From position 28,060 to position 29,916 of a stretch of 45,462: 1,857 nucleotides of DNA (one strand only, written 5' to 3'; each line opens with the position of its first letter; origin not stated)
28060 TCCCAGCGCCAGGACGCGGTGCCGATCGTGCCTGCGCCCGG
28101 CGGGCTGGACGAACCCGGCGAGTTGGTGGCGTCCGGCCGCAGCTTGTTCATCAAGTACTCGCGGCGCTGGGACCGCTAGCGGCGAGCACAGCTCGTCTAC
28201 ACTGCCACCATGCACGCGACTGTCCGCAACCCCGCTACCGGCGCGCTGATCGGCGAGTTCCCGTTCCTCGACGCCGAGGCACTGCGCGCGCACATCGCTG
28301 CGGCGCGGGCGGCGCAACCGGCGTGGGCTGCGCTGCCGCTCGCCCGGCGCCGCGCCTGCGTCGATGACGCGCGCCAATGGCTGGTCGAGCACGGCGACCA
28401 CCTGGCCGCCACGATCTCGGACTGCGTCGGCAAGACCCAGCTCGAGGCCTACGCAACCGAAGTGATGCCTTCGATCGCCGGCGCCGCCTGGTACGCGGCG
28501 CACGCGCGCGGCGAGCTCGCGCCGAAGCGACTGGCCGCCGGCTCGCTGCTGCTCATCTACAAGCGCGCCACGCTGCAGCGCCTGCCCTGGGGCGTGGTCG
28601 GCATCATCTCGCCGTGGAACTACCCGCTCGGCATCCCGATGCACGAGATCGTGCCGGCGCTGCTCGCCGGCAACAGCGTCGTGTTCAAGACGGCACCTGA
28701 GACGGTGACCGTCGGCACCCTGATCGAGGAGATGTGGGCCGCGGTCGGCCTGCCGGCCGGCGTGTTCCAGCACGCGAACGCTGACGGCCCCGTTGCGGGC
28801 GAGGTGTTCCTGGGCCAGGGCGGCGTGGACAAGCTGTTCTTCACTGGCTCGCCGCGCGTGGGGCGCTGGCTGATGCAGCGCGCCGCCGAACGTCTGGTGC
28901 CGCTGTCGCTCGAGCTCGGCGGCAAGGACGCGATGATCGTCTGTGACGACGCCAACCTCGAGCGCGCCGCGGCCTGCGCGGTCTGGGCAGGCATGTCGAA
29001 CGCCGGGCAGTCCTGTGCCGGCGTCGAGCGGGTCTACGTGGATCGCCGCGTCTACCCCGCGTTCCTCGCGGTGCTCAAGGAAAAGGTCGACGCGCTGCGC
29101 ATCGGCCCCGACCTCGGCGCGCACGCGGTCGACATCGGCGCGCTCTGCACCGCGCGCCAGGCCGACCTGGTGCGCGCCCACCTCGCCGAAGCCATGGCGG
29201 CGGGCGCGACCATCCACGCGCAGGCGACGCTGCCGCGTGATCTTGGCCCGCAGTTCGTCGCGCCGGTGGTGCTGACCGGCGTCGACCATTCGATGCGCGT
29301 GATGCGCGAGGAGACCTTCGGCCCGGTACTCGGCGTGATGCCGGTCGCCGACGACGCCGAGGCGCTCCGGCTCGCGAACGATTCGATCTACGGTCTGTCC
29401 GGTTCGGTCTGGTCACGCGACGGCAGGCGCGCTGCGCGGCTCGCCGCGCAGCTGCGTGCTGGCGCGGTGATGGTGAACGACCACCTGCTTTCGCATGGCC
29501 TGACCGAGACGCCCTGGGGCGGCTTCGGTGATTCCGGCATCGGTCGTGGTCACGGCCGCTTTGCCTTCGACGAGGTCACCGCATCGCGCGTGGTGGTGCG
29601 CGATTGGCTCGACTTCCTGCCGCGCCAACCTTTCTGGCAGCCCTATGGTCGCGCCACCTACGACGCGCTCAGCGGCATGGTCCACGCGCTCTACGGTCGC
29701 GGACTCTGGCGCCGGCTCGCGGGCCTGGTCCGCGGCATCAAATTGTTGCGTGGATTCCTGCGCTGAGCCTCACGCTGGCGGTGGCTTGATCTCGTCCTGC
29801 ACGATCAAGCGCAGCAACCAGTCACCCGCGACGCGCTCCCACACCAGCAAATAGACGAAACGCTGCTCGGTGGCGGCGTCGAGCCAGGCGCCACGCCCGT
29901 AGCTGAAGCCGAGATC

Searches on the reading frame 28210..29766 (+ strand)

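Call 75: search_protein_families(library=pfam, proteins=[window:28210-29766:+], max_evalue=0.00001)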
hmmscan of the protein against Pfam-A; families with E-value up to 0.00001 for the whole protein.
window:28210-29766:+ (518 aa): 1 family
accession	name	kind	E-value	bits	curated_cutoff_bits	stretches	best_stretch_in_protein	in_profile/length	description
PF00171.27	Aldedh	-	9.7e-129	430.3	23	1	4-462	10-461/461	Aldehyde dehydrogenase family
